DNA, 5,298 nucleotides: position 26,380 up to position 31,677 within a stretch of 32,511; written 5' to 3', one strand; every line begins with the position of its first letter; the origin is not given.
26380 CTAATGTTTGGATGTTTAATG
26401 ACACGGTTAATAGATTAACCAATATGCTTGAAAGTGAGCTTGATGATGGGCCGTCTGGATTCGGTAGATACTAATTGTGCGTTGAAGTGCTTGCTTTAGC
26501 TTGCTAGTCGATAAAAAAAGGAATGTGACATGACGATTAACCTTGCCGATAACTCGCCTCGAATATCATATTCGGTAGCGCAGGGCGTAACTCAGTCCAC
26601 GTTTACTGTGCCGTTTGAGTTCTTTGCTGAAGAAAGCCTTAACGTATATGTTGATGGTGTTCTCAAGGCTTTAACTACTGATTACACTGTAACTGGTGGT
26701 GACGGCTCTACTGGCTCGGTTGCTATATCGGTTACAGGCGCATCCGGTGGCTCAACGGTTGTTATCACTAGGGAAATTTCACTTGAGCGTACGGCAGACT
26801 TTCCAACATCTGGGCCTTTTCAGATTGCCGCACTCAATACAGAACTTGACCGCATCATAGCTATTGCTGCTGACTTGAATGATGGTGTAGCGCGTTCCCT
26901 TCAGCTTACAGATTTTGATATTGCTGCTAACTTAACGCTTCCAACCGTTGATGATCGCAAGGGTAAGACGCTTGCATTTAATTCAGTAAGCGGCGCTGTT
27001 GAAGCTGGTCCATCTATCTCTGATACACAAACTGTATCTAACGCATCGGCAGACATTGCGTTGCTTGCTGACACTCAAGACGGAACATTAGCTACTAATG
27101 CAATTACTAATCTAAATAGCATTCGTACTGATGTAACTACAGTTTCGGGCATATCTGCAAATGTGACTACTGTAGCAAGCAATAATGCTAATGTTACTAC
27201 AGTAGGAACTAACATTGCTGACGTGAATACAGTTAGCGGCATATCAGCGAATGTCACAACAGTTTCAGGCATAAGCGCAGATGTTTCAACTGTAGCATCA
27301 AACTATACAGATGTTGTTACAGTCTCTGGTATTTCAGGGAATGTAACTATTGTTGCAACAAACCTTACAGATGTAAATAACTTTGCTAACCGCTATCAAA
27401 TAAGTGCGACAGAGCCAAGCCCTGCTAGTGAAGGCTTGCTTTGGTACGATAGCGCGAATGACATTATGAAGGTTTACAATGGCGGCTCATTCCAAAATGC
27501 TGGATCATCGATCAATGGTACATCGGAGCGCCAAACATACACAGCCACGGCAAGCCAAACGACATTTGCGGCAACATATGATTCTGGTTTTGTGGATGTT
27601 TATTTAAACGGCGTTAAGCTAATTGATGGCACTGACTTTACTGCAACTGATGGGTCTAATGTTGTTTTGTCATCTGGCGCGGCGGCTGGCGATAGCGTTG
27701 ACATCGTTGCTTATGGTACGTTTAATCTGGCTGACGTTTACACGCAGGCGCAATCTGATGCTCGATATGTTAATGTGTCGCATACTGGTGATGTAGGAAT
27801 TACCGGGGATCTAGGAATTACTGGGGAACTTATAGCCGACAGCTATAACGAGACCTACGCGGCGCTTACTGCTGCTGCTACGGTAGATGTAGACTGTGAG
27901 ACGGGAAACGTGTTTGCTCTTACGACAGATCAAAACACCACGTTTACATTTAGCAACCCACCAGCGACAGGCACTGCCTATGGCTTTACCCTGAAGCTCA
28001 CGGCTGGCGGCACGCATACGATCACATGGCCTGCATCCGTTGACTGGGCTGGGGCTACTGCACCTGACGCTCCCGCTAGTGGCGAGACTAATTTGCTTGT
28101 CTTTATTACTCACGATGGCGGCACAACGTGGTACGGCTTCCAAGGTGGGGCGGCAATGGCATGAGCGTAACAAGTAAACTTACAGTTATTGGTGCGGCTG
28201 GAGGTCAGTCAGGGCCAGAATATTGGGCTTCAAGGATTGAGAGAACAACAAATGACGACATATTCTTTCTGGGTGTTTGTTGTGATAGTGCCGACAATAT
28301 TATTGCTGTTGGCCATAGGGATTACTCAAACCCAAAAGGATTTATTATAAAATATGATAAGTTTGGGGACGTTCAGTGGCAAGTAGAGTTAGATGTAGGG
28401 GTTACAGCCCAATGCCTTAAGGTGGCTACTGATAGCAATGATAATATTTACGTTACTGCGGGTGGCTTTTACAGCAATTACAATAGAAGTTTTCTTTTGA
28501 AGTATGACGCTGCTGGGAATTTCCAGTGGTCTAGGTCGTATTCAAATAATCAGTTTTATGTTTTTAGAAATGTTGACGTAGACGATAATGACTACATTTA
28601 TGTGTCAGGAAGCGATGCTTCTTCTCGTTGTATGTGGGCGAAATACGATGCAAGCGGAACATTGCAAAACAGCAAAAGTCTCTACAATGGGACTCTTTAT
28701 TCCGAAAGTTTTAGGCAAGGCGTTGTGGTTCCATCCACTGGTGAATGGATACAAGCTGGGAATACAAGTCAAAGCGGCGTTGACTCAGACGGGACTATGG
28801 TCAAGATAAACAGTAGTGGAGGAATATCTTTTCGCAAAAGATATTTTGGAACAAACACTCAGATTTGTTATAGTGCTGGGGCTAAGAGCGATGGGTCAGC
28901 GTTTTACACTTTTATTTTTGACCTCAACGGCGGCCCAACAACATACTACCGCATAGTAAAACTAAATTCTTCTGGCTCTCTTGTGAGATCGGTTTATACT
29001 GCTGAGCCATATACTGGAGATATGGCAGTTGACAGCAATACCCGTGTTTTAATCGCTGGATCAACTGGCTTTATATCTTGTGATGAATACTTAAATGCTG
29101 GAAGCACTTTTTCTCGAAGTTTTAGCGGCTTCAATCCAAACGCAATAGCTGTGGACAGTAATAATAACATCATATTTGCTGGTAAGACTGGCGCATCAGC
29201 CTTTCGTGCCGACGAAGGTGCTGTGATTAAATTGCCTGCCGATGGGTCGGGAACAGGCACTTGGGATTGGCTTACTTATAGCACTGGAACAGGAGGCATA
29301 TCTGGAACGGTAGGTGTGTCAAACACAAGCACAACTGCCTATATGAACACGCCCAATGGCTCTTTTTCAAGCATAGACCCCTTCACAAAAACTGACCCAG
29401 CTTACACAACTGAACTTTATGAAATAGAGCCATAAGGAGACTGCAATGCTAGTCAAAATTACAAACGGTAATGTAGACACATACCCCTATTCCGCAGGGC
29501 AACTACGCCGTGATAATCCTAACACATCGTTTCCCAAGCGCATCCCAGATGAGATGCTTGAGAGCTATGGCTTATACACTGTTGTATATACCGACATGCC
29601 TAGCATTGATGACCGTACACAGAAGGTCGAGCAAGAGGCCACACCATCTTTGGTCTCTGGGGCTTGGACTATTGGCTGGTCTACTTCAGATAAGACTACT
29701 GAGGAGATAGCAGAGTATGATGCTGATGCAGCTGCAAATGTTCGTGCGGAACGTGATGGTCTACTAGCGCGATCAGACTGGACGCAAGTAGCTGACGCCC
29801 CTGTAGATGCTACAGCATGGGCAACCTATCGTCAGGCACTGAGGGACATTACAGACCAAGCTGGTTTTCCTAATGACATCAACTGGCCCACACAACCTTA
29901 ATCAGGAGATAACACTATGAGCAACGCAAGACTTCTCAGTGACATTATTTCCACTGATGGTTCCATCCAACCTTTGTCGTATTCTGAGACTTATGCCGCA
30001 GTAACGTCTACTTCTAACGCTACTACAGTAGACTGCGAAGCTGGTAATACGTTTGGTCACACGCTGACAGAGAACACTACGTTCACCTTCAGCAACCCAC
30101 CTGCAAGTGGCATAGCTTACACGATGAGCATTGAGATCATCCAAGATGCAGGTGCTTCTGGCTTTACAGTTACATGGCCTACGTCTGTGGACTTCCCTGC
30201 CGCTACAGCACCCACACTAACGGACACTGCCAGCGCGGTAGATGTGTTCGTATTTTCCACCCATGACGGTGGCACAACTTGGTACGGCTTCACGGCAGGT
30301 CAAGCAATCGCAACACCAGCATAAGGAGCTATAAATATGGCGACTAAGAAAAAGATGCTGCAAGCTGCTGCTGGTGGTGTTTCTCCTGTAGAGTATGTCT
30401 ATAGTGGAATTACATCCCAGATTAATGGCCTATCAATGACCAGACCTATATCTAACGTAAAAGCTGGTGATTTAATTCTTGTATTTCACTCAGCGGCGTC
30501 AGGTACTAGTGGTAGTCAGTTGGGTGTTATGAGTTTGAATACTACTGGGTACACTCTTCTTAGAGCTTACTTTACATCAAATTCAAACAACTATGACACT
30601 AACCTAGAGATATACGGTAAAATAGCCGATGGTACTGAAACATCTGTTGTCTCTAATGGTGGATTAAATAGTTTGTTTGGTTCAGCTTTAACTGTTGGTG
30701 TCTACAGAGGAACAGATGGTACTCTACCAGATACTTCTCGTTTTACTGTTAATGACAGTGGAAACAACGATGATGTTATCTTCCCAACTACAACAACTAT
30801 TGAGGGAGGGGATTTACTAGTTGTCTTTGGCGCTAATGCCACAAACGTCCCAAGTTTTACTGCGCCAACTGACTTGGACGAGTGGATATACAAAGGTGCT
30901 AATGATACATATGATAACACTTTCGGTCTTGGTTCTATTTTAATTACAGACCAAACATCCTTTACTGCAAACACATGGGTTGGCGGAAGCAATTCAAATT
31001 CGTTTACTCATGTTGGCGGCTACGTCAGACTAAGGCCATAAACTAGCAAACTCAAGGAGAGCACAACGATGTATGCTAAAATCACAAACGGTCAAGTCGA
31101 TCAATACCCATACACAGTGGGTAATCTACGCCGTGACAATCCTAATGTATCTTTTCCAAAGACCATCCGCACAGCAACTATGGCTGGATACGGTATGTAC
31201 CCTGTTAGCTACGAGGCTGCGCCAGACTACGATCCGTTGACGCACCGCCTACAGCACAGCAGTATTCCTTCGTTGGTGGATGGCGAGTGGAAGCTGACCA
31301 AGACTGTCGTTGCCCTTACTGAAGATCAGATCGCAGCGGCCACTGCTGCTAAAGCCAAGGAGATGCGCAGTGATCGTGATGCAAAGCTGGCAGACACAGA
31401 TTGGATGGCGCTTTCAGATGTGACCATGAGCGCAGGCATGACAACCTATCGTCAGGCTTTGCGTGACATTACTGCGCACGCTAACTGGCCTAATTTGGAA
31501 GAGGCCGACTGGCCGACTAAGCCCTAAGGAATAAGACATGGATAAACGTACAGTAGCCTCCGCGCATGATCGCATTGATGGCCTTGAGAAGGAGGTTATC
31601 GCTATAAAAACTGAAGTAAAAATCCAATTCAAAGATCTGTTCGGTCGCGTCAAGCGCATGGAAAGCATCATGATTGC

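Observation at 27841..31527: Tandem duplicated three-part receptor-binding cassette: tip domain, variable protein, chaperone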

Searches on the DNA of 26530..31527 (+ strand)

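Call 9: search_dna_similar(query=window:26530-31527:+, collection=phages, mode=near, max_rows=20)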
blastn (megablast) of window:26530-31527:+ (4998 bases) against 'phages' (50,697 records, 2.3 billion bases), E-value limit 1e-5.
Records with a match: 1; places in all: 1; records where one place covers at least 80% of the query: 0.
Best place of each record, by identity: 60-80% 1.
By first word of the organism name: Roseobacter 1.
By host as written in the record: Rhodobacteraceae bacterium FZCC0023 1.
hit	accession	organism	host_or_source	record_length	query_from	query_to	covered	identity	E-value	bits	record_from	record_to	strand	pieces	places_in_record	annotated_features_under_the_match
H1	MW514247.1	Roseobacter phage CRP-13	Rhodobacteraceae bacterium FZCC0023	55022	3487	3651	3%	77.8%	5e-18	100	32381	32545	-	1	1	putative fiber protein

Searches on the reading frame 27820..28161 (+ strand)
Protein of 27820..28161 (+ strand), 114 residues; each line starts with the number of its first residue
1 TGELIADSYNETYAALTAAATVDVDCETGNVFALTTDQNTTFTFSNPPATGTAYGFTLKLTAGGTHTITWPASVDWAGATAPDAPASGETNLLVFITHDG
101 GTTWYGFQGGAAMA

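Call 69: find_homologous_proteins(query=window:27820-28161:+, max_evalue=0.00001)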
Query window:27820-28161:+ (114 aa): 927 proteins with E <= 0.00001 among 956 candidates; the best 120 are listed.
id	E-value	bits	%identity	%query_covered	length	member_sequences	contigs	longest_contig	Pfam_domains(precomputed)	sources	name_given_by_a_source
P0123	1.2e-66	240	99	100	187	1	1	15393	-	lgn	-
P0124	1.9e-62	226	96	98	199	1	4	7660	-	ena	-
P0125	6.8e-60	218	92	98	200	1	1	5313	-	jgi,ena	-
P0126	7.4e-60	218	90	98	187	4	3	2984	-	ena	-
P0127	3.5e-59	216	90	98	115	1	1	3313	-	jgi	jgi:hypothetical protein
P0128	3.5e-59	216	91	98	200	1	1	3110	-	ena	-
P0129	3.6e-59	216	88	98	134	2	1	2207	-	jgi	jgi:hypothetical protein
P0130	8.6e-59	215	89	98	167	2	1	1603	-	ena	-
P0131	1.7e-58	214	88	98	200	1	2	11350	-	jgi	-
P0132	2.4e-58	213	90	98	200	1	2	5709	-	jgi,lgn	jgi:hypothetical protein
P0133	5.0e-58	212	89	98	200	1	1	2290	-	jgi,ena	-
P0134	3.0e-54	200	83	99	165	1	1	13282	-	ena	-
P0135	6.9e-54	199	83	99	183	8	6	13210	-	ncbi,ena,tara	tara:strand:+ start:392 stop:943 length:552 start_codon:yes stop_codon:yes gene_type:complete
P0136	1.9e-53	197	81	99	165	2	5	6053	-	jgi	jgi:hypothetical protein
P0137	2.0e-53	197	81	99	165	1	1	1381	-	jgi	jgi:hypothetical protein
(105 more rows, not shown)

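Call 86: find_encoding_contigs(protein=P0123, flank=9000, max_places=3)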
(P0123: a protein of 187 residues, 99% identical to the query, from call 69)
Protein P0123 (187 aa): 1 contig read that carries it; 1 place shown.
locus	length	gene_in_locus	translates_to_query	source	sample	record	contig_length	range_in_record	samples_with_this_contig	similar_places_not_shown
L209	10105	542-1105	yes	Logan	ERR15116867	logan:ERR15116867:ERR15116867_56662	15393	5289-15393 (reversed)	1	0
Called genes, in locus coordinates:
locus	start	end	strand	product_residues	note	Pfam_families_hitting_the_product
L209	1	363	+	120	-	?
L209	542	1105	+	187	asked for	-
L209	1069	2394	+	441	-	-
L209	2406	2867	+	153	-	PF16778:Phage_tail_APC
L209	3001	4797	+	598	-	-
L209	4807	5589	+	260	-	-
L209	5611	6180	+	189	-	-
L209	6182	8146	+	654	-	-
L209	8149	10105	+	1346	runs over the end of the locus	-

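Call 93: search_protein_families(library=phrogs, proteins=[L209:542-1102:+], max_evalue=0.001)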
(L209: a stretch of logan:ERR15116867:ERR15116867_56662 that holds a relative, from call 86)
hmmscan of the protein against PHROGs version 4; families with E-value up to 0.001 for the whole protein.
L209:542-1102:+ (187 aa): 8 families
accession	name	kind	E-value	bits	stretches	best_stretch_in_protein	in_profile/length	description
phrog_9017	-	tail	4.4e-17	63.8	1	58-184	28-156/159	tail fiber protein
phrog_24774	-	unknown function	3.1e-11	44.6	1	34-183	101-253/258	-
phrog_19200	-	head and packaging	7.1e-09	36.3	1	70-182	152-264/268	virion structural protein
phrog_7760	-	tail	8e-09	36.6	1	93-181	125-217/223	tail fiber protein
phrog_3904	-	tail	3.2e-08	33.3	1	79-182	982-1082/1086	tail fiber protein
phrog_22179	-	tail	6.3e-06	26.9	1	94-184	150-241/244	tail fiber protein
phrog_27998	-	tail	1.9e-05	25.4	1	32-183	42-203/207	tail fiber protein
phrog_32568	-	tail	0.00013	22.8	1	77-179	67-170/177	tail fiber protein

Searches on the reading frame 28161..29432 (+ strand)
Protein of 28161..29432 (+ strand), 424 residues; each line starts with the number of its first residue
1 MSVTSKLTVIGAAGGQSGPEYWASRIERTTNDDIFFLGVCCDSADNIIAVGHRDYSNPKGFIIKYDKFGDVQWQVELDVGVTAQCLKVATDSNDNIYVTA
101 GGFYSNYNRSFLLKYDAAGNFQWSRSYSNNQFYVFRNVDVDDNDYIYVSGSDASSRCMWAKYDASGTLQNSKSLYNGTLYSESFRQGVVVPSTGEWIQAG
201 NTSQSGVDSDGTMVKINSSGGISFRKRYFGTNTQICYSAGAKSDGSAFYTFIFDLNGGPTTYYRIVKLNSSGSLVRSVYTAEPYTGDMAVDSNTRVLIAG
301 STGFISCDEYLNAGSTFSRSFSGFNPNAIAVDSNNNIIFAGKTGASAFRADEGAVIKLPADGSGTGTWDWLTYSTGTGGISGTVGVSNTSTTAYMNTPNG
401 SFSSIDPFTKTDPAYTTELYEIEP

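Call 7: search_protein_families(library=pfam, proteins=[window:28161-29432:+], max_evalue=0.1)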
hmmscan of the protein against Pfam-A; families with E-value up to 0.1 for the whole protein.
window:28161-29432:+ (424 aa): 2 families
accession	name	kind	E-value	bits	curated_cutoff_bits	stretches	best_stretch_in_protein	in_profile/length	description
PF06739.17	SBBP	-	5e-08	33.2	20.5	0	87-99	17-29/38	Beta-propeller repeat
PF25293.1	Beta-prop_EMC1_N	-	0.00047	20.3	34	1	69-176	95-197/219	EMC1 N-terminal beta-propeller domain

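Call 8: search_protein_families(library=phrogs, proteins=[window:28161-29432:+], max_evalue=0.01)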
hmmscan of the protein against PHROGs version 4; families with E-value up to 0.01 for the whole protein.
window:28161-29432:+ (424 aa): 0 families

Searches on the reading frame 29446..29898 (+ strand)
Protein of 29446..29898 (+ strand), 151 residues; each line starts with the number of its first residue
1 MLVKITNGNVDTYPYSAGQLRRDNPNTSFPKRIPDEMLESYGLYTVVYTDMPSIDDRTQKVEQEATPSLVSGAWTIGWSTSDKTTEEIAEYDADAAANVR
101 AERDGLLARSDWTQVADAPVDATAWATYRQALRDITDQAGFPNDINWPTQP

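Call 7: search_protein_families(library=pfam, proteins=[window:29446-29898:+], max_evalue=0.1)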
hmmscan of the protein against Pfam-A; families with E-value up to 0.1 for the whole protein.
window:29446-29898:+ (151 aa): 1 family
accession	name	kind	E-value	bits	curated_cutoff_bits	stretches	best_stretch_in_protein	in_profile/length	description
PF16778.10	Phage_tail_APC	-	8.2e-23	80.5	26.6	1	96-151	1-59/60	Phage tail assembly chaperone protein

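Call 8: search_protein_families(library=phrogs, proteins=[window:29446-29898:+], max_evalue=0.01)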
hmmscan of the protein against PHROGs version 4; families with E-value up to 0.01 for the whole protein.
window:29446-29898:+ (151 aa): 11 families
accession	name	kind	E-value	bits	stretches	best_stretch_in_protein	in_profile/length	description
phrog_4912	-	tail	3e-20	73.9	1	68-151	122-201/226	tail fiber assembly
phrog_8716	-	tail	1.1e-16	62.4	1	81-151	61-144/152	tail fiber protein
phrog_4628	-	tail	1.7e-15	58.4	1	81-151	50-124/126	tail fiber assembly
phrog_8746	-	tail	3.5e-14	54.2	1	91-151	74-138/139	tail fiber assembly protein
phrog_4998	-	unknown function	5.6e-11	43.5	1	2-106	10-107/218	-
phrog_5714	-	unknown function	2e-08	35.2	1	96-144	45-93/95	-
phrog_5572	-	unknown function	1e-06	30.2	1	123-151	96-124/130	-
phrog_188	-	tail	1.2e-06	29.4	1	85-151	104-181/207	tail fiber assembly protein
phrog_4697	-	tail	6.3e-06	26.7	1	83-136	133-189/314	tail assembly chaperone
phrog_1795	-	tail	0.00082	19.5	1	81-151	89-159/358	tail fiber protein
phrog_24907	-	unknown function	0.0085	16.6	0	114-151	182-218/235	-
